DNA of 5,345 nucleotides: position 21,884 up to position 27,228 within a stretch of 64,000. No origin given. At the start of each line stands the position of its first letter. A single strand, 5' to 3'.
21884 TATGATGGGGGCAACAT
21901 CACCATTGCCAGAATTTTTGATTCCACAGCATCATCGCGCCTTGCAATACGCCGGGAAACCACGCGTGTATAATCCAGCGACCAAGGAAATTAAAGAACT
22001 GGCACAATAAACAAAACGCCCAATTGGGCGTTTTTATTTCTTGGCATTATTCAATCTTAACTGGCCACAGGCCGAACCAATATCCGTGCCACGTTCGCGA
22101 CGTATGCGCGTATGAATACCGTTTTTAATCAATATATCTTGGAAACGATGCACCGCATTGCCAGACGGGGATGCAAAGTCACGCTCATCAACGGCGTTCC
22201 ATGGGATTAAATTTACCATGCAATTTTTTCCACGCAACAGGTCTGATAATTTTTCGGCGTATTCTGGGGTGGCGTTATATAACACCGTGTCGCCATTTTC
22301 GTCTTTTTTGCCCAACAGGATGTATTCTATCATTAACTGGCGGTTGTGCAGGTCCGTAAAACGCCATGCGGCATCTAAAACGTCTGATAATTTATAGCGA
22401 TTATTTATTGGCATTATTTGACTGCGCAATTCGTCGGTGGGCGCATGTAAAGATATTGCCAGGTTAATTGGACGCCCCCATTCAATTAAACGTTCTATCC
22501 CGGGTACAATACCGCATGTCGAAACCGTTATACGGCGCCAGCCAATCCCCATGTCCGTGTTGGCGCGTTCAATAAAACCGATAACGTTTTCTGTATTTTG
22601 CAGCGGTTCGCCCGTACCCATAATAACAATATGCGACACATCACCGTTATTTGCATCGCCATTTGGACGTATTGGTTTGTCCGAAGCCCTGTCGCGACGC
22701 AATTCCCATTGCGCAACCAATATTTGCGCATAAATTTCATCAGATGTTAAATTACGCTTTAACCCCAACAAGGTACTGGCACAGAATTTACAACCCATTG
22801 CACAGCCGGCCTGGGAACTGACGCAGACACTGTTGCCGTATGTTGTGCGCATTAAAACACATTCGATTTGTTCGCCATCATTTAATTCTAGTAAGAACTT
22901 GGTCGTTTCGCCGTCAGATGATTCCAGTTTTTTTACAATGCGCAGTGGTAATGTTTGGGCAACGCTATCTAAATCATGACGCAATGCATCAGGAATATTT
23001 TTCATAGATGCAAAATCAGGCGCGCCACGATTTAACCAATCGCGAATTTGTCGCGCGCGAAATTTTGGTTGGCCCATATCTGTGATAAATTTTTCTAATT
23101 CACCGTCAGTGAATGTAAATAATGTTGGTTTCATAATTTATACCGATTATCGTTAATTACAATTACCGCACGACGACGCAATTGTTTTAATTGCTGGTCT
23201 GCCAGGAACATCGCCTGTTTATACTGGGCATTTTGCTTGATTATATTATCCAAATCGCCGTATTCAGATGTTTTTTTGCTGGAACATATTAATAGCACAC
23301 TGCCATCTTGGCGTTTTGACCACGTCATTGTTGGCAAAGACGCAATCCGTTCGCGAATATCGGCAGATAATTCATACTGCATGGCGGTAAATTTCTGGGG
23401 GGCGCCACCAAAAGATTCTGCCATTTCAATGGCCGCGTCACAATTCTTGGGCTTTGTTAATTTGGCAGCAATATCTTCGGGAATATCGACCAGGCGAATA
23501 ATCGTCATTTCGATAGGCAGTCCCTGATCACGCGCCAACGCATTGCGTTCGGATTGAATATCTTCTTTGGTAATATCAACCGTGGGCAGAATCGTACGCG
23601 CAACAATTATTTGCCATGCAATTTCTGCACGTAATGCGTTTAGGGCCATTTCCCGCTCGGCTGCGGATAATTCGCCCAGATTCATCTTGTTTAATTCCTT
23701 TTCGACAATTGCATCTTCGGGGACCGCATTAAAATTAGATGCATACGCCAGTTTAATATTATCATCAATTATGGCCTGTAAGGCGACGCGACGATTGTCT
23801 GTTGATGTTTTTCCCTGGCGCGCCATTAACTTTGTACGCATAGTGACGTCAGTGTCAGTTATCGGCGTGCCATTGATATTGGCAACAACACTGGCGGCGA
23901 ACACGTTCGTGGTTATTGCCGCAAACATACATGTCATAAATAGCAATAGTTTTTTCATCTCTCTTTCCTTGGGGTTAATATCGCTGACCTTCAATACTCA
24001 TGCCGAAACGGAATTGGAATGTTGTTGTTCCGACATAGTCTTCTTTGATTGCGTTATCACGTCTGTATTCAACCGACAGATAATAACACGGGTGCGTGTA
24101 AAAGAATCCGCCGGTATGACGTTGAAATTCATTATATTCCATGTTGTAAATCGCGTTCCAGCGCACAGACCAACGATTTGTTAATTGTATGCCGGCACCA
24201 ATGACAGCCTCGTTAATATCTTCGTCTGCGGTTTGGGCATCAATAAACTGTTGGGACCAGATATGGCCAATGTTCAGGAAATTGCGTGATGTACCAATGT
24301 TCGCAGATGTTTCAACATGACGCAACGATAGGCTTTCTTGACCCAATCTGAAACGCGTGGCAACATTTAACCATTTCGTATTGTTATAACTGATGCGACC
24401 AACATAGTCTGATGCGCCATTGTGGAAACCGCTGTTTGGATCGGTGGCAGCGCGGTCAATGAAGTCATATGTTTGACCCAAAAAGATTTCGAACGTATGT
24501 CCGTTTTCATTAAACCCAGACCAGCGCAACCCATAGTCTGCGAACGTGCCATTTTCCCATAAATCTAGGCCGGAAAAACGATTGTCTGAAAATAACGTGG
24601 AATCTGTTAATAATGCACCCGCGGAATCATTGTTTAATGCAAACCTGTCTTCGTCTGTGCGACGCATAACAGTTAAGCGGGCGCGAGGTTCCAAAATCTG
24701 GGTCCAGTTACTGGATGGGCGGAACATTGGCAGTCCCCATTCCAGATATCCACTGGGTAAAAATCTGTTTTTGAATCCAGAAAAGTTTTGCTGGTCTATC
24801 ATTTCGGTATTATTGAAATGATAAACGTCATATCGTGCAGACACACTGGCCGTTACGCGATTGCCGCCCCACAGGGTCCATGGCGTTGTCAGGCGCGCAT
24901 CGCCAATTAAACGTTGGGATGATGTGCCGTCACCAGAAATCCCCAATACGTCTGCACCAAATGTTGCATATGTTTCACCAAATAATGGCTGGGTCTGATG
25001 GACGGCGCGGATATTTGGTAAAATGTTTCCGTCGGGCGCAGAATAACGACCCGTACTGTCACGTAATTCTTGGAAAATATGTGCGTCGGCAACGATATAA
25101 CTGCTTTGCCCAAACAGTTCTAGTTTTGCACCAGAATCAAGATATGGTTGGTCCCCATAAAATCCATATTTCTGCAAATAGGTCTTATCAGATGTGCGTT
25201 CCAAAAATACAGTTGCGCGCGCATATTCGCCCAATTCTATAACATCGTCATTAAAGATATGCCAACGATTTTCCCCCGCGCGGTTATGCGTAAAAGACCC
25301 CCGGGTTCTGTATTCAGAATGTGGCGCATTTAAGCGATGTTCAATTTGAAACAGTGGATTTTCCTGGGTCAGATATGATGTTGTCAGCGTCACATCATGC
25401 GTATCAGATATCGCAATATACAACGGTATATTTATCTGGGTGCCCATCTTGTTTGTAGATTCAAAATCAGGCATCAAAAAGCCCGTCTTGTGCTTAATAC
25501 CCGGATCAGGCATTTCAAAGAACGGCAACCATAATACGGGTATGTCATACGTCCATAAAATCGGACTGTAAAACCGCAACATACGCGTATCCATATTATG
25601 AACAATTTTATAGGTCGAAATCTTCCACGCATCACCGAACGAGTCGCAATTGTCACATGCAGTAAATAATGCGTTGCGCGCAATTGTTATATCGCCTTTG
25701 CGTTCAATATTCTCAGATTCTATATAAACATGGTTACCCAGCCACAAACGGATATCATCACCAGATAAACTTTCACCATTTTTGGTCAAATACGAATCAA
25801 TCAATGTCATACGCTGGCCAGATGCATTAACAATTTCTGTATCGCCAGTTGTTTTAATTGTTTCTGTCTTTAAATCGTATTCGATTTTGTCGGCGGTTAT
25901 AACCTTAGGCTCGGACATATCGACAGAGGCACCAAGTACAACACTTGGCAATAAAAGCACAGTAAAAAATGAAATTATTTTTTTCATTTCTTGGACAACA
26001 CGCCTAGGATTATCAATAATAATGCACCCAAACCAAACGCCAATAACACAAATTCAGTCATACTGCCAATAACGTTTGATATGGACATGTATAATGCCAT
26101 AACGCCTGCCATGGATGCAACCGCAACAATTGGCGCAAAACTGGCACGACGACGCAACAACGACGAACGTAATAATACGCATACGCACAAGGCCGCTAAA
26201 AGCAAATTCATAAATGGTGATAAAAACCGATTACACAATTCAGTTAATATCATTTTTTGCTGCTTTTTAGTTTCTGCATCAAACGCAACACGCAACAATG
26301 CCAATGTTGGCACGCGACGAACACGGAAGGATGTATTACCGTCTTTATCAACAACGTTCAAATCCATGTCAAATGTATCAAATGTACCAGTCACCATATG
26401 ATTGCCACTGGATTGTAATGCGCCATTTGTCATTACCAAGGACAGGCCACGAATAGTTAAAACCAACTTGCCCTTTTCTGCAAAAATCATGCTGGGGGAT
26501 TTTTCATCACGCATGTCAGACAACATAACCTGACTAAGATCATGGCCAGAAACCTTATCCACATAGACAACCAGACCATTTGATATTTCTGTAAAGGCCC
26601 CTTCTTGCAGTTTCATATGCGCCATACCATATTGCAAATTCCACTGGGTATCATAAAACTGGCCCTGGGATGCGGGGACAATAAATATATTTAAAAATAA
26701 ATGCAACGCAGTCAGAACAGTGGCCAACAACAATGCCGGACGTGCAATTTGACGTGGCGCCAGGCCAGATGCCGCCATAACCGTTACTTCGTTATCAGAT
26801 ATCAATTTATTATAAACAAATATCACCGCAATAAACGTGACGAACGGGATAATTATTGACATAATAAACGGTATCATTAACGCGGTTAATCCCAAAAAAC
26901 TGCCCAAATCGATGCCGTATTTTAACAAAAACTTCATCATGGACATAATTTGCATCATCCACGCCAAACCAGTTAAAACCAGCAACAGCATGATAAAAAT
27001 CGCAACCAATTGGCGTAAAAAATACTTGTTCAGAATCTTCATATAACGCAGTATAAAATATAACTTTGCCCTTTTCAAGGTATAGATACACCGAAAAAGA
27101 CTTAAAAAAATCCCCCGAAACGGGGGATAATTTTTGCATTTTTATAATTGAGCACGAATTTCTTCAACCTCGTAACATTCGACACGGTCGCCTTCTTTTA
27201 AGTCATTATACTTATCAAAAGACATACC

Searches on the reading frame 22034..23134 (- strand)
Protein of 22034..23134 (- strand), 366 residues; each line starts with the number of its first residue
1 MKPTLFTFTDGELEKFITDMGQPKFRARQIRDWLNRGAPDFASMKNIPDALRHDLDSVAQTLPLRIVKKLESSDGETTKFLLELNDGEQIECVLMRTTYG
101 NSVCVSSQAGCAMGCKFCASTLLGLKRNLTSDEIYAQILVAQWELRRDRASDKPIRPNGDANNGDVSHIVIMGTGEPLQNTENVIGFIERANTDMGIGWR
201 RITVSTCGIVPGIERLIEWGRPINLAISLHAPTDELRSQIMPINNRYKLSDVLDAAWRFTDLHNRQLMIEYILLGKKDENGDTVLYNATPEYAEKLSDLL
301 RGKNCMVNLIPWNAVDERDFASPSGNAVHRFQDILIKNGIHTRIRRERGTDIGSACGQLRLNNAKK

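Call 19: search_protein_families(library=pfam, proteins=[window:22034-23134:-], max_evalue=0.001)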
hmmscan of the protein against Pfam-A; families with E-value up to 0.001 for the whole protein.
window:22034-23134:- (366 aa): 2 families
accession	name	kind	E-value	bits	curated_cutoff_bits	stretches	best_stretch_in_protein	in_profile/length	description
PF21016.3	RlmN_N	-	1.9e-11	44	24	1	5-59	3-58/60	Ribosomal RNA large subunit methyltransferase N-terminal domain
PF04055.27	Radical_SAM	-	2.3e-11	44.6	29.5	1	167-274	46-149/166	Radical SAM superfamily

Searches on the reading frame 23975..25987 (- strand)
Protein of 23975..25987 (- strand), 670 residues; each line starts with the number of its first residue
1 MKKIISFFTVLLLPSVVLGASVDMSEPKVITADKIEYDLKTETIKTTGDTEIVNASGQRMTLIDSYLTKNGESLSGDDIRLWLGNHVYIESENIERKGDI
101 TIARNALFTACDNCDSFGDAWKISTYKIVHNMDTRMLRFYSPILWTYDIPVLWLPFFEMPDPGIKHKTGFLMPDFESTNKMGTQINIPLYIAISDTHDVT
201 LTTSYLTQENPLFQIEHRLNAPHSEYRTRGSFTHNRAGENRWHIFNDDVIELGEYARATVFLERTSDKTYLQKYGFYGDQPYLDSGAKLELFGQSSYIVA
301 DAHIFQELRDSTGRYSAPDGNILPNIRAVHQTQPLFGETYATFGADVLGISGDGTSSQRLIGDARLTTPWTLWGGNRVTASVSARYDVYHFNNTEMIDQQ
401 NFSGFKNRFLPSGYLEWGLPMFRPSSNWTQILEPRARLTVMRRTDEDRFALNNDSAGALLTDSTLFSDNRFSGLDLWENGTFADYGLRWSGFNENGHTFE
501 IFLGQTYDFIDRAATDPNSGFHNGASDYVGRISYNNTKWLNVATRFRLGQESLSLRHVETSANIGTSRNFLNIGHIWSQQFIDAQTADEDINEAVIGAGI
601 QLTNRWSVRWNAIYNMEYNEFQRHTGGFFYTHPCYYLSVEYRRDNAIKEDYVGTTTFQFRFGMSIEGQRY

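Call 19: search_protein_families(library=pfam, proteins=[window:23975-25987:-], max_evalue=0.001)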
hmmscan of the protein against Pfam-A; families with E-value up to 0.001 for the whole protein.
window:23975-25987:- (670 aa): 2 families
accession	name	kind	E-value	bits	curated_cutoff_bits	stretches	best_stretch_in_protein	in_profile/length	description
PF04453.20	LptD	-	5.3e-45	154.8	22.4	1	240-606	2-384/384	LPS transport system D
PF19838.5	LptD_2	-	1.2e-06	27.9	22.5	1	144-232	8-92/464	LptD protein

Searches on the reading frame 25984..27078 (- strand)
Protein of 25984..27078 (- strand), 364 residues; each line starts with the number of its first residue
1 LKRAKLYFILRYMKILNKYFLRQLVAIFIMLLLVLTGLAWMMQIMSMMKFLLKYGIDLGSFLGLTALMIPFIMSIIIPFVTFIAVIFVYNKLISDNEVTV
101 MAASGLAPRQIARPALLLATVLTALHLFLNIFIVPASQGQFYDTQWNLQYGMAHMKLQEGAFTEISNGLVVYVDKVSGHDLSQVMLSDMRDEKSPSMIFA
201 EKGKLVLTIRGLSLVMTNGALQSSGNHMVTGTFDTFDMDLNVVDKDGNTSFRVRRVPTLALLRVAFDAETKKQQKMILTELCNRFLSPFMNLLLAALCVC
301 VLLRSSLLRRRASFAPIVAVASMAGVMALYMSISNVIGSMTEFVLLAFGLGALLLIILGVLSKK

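Call 19: search_protein_families(library=pfam, proteins=[window:25984-27078:-], max_evalue=0.001)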
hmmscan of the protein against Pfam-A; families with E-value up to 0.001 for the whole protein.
window:25984-27078:- (364 aa): 1 family
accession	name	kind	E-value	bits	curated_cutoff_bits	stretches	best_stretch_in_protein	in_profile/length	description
PF03739.19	LptF_LptG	-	2.6e-51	175.2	27.9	1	18-359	1-343/353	Lipopolysaccharide export system permease LptF/LptG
